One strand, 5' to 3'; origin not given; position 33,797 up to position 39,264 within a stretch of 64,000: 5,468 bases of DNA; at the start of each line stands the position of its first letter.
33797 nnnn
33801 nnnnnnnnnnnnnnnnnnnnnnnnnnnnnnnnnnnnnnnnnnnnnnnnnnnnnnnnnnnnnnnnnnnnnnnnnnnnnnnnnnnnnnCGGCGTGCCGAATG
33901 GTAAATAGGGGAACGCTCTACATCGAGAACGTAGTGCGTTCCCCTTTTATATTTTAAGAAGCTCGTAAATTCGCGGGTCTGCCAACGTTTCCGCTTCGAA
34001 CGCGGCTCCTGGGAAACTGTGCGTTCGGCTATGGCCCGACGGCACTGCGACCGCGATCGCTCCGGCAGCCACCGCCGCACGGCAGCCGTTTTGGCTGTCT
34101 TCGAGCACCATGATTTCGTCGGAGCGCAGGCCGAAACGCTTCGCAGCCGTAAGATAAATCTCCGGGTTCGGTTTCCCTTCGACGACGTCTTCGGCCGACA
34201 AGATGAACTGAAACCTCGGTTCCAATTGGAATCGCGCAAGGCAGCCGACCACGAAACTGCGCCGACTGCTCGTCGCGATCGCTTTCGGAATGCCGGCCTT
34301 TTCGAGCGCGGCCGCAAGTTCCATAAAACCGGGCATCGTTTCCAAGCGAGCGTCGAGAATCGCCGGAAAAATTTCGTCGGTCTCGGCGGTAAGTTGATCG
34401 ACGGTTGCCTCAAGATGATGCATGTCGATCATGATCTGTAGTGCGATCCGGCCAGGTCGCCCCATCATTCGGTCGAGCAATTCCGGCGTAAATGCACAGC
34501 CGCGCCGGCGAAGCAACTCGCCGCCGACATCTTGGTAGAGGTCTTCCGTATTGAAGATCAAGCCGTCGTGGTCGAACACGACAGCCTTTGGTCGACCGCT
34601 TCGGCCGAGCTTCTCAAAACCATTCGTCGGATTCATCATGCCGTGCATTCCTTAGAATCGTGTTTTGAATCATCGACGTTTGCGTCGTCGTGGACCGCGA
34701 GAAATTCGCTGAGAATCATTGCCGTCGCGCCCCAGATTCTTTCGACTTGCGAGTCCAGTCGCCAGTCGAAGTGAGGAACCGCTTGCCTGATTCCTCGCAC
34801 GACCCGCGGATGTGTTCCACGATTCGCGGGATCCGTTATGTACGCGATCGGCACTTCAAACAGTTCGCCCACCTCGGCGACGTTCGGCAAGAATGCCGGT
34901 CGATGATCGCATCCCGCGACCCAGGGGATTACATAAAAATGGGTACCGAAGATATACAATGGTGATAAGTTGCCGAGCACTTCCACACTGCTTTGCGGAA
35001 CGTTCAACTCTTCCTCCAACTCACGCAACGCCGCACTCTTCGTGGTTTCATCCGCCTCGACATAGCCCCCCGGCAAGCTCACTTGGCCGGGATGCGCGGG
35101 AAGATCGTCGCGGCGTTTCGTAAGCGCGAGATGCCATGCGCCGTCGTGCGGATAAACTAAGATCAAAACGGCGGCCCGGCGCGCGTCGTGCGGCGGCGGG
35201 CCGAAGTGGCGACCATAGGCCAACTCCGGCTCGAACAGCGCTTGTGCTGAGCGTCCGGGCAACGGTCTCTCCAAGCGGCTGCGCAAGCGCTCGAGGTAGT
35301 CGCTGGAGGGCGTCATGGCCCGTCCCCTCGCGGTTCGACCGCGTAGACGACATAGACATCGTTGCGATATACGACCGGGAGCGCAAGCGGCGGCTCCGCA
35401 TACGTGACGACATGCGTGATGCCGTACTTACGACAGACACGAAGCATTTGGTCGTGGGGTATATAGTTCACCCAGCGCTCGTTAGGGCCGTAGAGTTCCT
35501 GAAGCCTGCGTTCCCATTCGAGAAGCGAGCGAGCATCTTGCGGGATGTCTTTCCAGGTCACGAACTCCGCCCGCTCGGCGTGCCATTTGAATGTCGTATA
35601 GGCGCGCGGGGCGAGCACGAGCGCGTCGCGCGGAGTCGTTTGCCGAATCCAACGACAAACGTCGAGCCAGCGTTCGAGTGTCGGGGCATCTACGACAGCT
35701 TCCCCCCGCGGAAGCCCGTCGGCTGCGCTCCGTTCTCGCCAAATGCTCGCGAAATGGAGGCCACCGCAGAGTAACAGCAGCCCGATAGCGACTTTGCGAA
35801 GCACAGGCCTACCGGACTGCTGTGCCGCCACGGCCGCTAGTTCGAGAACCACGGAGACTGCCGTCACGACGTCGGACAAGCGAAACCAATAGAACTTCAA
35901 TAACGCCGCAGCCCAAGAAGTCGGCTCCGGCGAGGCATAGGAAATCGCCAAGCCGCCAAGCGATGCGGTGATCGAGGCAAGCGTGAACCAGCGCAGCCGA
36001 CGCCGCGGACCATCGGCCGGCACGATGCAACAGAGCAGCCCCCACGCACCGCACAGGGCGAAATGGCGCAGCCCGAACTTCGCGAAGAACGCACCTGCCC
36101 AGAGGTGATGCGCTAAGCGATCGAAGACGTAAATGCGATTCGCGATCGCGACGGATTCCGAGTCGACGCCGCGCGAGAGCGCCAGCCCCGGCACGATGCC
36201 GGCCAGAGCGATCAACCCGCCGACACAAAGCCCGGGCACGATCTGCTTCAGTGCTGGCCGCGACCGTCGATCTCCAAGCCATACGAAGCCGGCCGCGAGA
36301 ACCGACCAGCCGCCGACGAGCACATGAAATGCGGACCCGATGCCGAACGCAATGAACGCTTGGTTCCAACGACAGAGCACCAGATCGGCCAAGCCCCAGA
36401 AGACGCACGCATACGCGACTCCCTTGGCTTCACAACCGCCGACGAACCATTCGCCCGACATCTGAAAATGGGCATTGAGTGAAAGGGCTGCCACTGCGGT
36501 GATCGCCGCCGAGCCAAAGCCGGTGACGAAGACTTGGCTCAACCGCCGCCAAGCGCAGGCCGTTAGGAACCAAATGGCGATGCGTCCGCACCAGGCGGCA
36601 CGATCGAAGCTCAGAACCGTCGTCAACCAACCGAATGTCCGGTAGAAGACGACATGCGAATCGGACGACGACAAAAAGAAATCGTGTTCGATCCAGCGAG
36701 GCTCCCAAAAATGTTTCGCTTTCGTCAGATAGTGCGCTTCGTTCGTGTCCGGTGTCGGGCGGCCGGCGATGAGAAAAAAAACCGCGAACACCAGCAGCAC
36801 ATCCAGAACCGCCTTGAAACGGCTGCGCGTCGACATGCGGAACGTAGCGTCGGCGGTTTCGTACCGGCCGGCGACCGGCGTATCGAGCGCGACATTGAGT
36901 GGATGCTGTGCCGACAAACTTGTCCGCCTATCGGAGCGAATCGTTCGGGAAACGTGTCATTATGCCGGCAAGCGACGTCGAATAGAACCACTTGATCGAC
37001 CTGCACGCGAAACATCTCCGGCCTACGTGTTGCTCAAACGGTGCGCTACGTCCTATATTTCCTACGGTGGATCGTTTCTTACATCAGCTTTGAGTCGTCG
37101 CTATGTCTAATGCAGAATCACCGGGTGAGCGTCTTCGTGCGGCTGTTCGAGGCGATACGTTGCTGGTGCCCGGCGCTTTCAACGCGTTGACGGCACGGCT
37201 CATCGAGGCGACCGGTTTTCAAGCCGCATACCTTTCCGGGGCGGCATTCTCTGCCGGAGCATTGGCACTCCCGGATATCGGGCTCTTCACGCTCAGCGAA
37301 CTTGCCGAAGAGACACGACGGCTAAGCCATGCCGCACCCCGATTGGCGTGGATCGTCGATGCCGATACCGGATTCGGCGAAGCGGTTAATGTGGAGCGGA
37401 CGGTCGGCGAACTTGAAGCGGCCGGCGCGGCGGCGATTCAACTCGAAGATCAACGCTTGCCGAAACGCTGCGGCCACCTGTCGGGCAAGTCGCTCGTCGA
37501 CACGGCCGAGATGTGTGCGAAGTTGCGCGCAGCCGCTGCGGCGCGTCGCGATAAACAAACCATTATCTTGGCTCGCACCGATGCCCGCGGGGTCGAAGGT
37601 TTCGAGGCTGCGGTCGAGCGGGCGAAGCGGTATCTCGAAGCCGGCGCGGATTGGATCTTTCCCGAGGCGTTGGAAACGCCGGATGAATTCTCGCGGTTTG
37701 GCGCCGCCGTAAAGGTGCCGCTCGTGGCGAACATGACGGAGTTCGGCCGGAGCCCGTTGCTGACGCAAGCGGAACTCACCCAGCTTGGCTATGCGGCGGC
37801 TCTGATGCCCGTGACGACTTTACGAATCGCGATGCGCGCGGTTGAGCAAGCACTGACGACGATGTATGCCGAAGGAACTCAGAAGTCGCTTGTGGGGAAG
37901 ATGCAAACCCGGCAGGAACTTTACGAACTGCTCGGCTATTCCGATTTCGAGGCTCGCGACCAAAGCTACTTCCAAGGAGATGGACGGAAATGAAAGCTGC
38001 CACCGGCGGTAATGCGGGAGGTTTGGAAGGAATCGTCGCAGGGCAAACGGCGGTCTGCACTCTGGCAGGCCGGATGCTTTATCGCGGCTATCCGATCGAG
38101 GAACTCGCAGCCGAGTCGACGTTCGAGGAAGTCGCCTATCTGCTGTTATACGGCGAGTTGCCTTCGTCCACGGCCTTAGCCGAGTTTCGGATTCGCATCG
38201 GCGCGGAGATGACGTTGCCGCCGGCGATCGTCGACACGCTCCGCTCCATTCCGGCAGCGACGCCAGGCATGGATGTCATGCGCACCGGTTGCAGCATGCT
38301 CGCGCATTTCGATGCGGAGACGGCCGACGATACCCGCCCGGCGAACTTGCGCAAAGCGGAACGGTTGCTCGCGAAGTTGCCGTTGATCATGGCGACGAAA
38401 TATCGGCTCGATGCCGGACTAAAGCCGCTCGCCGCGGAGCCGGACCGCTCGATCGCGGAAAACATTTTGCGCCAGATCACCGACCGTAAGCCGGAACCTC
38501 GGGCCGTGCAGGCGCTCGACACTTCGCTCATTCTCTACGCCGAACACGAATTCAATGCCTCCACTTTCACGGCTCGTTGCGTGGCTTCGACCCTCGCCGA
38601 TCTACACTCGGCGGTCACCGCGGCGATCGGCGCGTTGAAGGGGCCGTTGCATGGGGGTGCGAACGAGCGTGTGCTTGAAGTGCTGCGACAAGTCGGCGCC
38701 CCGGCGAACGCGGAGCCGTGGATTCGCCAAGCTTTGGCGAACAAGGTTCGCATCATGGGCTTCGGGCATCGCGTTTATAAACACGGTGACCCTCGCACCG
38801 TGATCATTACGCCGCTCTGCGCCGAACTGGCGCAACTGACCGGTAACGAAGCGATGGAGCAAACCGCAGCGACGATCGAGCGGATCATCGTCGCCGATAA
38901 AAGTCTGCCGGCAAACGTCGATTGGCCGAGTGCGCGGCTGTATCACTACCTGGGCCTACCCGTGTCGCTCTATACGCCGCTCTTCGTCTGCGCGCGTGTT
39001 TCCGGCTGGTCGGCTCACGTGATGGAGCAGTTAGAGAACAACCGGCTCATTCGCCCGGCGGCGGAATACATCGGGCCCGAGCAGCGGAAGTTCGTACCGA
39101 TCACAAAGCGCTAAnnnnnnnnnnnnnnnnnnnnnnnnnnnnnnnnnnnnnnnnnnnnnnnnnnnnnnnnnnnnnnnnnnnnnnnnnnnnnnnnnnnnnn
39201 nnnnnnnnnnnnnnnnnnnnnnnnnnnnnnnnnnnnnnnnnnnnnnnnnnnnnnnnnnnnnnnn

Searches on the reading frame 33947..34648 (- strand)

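Call 7: search_protein_families(library=pfam, proteins=[window:33947-34648:-], max_evalue=0.01)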
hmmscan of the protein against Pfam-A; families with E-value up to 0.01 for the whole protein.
window:33947-34648:- (233 aa): 4 families
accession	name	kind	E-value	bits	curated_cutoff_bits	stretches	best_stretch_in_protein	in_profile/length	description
PF13419.12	HAD_2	-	8.6e-28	98.1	23.8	1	23-202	1-178/178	Haloacid dehalogenase-like hydrolase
PF00702.32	Hydrolase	-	5.6e-23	82.8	26.4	1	21-196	2-191/191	haloacid dehalogenase-like hydrolase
PF13242.12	Hydrolase_like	-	1e-06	29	22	1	158-219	3-65/75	HAD-hyrolase-like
PF12710.13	HAD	-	0.00038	21.4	27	1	23-152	1-130/189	haloacid dehalogenase-like hydrolase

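Call 35: search_protein_families(library=ncbifam, proteins=[window:33947-34648:-], max_evalue=0.001)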
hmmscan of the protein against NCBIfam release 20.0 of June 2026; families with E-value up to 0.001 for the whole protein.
window:33947-34648:- (233 aa): 29 families (the best 25 are shown)
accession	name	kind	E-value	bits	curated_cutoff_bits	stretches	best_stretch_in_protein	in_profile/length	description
TIGR02009.1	PGMB-YQAB-SF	subfamily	1.4e-30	106.8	153.35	1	21-202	2-186/186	beta-phosphoglucomutase family hydrolase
TIGR01990.1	bPGM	equivalog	2e-24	86.6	189.4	1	21-202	2-186/187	beta-phosphoglucomutase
NF008087.0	PRK10826.1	equivalog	3.9e-22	79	191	1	21-209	8-198/222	hexitol phosphatase HxpB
NF046057.1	bifunc_MtlD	equivalog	4.3e-22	78.3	800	1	21-202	8-191/683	bifunctional mannitol-1-phosphate dehydrogenase/phosphatase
NF008000.0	PRK10725.1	equivalog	6.5e-20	72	215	1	21-202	6-185/188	fructose-1-phosphate/6-phosphogluconate phosphatase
NF053653.1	InDiPhoBT2121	equivalog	9.3e-20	71.1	245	1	20-206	1-190/216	inorganic diphosphatase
NF008610.0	PRK11587.1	equivalog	6.8e-18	64.8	282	1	24-204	7-183/219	sugar phosphatase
TIGR01509.1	HAD-SF-IA-v3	subfamily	2.1e-14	54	29.4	1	96-202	58-154/154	HAD-IA family hydrolase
NF009695.0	PRK13222.1-2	equivalog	3.5e-14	52.8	225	1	21-210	7-201/226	phosphoglycolate phosphatase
NF009697.0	PRK13222.1-4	equivalog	4.9e-14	52.2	327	1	22-206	9-197/232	phosphoglycolate phosphatase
TIGR01449.2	PGP_bact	equivalog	1.1e-13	51.2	180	1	23-208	1-190/213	phosphoglycolate phosphatase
NF009700.0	PRK13226.1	equivalog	1.2e-11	44.8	342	1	18-223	10-214/229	phosphoglycolate phosphatase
NF009694.0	PRK13222.1-1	equivalog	1.2e-11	44.4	415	1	106-206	114-214/252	phosphoglycolate phosphatase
NF009698.0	PRK13223.1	equivalog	6.4e-11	41.9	466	1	10-208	3-206/272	phosphoglycolate phosphatase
TIGR03351.1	PhnX-like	hypoth_equivalog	1.1e-10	41.8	218.9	1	22-208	3-196/220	phosphonatase-like hydrolase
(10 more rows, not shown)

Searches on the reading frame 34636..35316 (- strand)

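Call 7: search_protein_families(library=pfam, proteins=[window:34636-35316:-], max_evalue=0.01)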
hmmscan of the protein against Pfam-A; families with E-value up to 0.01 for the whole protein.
window:34636-35316:- (226 aa): 1 family
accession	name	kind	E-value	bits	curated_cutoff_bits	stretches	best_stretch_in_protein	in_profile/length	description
PF00293.34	NUDIX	-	4.6e-14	53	21.1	1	46-129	2-88/134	NUDIX domain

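Call 35: search_protein_families(library=ncbifam, proteins=[window:34636-35316:-], max_evalue=0.001)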
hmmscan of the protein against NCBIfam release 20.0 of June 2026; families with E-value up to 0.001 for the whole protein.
window:34636-35316:- (226 aa): 14 families
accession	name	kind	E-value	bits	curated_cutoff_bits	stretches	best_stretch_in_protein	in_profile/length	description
NF007980.0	PRK10707.1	equivalog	4.7e-24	85.1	134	1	43-204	27-183/192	CoA pyrophosphatase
NF006530.0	PRK08999.1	equivalog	1.3e-06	27.7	245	1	64-113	21-69/315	Nudix family hydrolase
NF008044.0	PRK10776.1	equivalog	4.9e-05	23.2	148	1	65-117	20-71/130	8-oxo-dGTP diphosphatase MutT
NF007834.0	PRK10546.1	equivalog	5e-05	23.1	156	1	68-107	21-60/135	pyrimidine (deoxy)nucleoside triphosphate diphosphatase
NF012016.0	PRK15472.1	equivalog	0.0001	22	95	1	56-105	12-59/141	nucleoside triphosphatase NudI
TIGR00586.1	mutt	equivalog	0.00011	22.2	97.9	1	67-117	23-72/129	8-oxo-dGTP diphosphatase MutT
NF003787.0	PRK05379.1-4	equivalog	0.00015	20.8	449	1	57-105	217-261/346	bifunctional nicotinamide-nucleotide adenylyltransferase/Nudix hydroxylase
NF003788.0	PRK05379.1-5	equivalog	0.0002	20.7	354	1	62-108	225-271/351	bifunctional nicotinamide-nucleotide adenylyltransferase/Nudix hydroxylase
NF001938.0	PRK00714.1-5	equivalog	0.00025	20.5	116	1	50-116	16-82/172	RNA pyrophosphohydrolase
NF003786.0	PRK05379.1-2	equivalog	0.00038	19.8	397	1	62-108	230-276/354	bifunctional nicotinamide-nucleotide adenylyltransferase/Nudix hydroxylase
NF003791.0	PRK05379.2-3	equivalog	0.00047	19.4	409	1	68-108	219-260/340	bifunctional nicotinamide-nucleotide adenylyltransferase/Nudix hydroxylase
NF008736.0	PRK11762.1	equivalog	0.00049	19.7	169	1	78-118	75-115/186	ADP compounds hydrolase NudE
TIGR02705.1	nudix_YtkD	equivalog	0.00072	19.1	154.4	1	80-113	48-81/156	RNA deprotection pyrophosphohydrolase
NF003785.0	PRK05379.1-1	equivalog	0.00097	18.4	418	0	74-107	223-258/347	bifunctional nicotinamide-nucleotide adenylyltransferase/Nudix hydroxylase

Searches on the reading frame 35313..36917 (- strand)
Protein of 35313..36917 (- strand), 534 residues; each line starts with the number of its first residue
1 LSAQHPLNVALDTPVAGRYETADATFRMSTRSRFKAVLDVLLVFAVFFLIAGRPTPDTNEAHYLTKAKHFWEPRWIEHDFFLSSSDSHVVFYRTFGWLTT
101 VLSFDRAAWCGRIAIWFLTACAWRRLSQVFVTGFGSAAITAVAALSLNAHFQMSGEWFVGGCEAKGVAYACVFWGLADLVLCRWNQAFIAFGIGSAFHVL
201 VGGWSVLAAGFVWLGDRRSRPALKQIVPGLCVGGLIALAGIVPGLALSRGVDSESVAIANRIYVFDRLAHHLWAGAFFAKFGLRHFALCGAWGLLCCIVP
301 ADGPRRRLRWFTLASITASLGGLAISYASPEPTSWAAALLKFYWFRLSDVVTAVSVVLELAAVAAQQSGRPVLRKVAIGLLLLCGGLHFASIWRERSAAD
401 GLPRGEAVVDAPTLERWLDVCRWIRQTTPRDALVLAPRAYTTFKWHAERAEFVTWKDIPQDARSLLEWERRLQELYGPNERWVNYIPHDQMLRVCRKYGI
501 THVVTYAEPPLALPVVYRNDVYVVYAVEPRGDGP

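Call 7: search_protein_families(library=pfam, proteins=[window:35313-36917:-], max_evalue=0.01)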
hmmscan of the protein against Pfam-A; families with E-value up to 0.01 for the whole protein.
window:35313-36917:- (534 aa): 1 family
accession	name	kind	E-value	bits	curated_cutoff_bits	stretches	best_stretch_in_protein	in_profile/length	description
PF20604.3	DUF6798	-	2.5e-27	94.8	26.9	1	416-475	2-61/61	Domain of unknown function (DUF6798)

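Call 35: search_protein_families(library=ncbifam, proteins=[window:35313-36917:-], max_evalue=0.001)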
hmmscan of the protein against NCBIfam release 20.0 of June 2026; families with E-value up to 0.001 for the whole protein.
window:35313-36917:- (534 aa): 0 families

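Call 82: search_solved_structures(query=window:35313-36917:-, max_evalue=10)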
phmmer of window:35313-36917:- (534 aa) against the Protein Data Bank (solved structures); distinct sequences matched with E-value up to 10: 1.
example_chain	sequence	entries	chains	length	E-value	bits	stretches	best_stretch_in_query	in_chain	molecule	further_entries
1gqq_A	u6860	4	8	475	2.2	9.7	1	123-170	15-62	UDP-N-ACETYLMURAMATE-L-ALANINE LIGASE | UDP-N-acetylmuramate--alanine ligase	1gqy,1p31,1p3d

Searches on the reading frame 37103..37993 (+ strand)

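Call 7: search_protein_families(library=pfam, proteins=[window:37103-37993:+], max_evalue=0.01)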
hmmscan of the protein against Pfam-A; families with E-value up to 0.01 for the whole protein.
window:37103-37993:+ (296 aa): 2 families
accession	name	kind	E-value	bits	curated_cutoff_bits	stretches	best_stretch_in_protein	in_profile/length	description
PF13714.12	PEP_mutase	-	3.3e-42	145.1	31.5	1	16-253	7-238/240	Phosphoenolpyruvate phosphomutase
PF00463.27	ICL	-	9.7e-10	38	26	1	83-176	152-248/526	Isocitrate lyase family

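Call 35: search_protein_families(library=ncbifam, proteins=[window:37103-37993:+], max_evalue=0.001)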
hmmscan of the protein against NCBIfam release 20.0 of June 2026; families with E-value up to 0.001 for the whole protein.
window:37103-37993:+ (296 aa): 8 families
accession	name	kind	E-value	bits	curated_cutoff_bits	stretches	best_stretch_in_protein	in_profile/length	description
TIGR02317.1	prpB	equivalog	1.9e-112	375.1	354.4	1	8-290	2-283/285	methylisocitrate lyase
NF008455.0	PRK11320.1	equivalog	8.4e-94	314.1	353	1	3-291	3-291/295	methylisocitrate lyase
TIGR02319.1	CPEP_Pphonmut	equivalog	2.4e-57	194.4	420.05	1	18-282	16-282/294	carboxyvinyl-carboxyphosphonate phosphorylmutase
TIGR02321.1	Pphn_pyruv_hyd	equivalog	7e-32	110.7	374.4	1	10-280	6-279/290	phosphonopyruvate hydrolase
TIGR02320.1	PEP_mutase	equivalog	1.6e-26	93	319.55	1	22-277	13-280/284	phosphoenolpyruvate mutase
NF011645.0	PRK15063.1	equivalog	1.7e-15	56.8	562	1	83-168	150-238/430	isocitrate lyase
TIGR01346.1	isocit_lyase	equivalog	2.1e-15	56.2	275.9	1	84-178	154-251/527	isocitrate lyase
NF005074.0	PRK06498.1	equivalog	4.5e-09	35.4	446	1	83-164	181-266/531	isocitrate lyase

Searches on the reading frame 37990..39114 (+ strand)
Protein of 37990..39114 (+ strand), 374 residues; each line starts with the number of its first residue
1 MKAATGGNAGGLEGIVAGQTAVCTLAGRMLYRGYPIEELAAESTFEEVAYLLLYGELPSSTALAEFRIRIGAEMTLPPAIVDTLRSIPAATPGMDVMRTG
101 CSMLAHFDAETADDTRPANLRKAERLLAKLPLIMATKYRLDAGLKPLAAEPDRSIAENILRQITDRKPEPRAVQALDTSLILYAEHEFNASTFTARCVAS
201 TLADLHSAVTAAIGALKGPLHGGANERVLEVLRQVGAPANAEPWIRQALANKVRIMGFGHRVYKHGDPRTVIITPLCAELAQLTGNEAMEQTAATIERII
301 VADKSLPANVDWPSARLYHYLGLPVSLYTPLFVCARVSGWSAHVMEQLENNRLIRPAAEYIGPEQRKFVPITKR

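Call 7: search_protein_families(library=pfam, proteins=[window:37990-39114:+], max_evalue=0.01)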
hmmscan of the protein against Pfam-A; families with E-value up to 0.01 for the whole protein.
window:37990-39114:+ (374 aa): 1 family
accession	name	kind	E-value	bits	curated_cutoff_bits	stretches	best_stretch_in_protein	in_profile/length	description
PF00285.26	Citrate_synt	-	6.5e-125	417.3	27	1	11-357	1-357/357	Citrate synthase, C-terminal domain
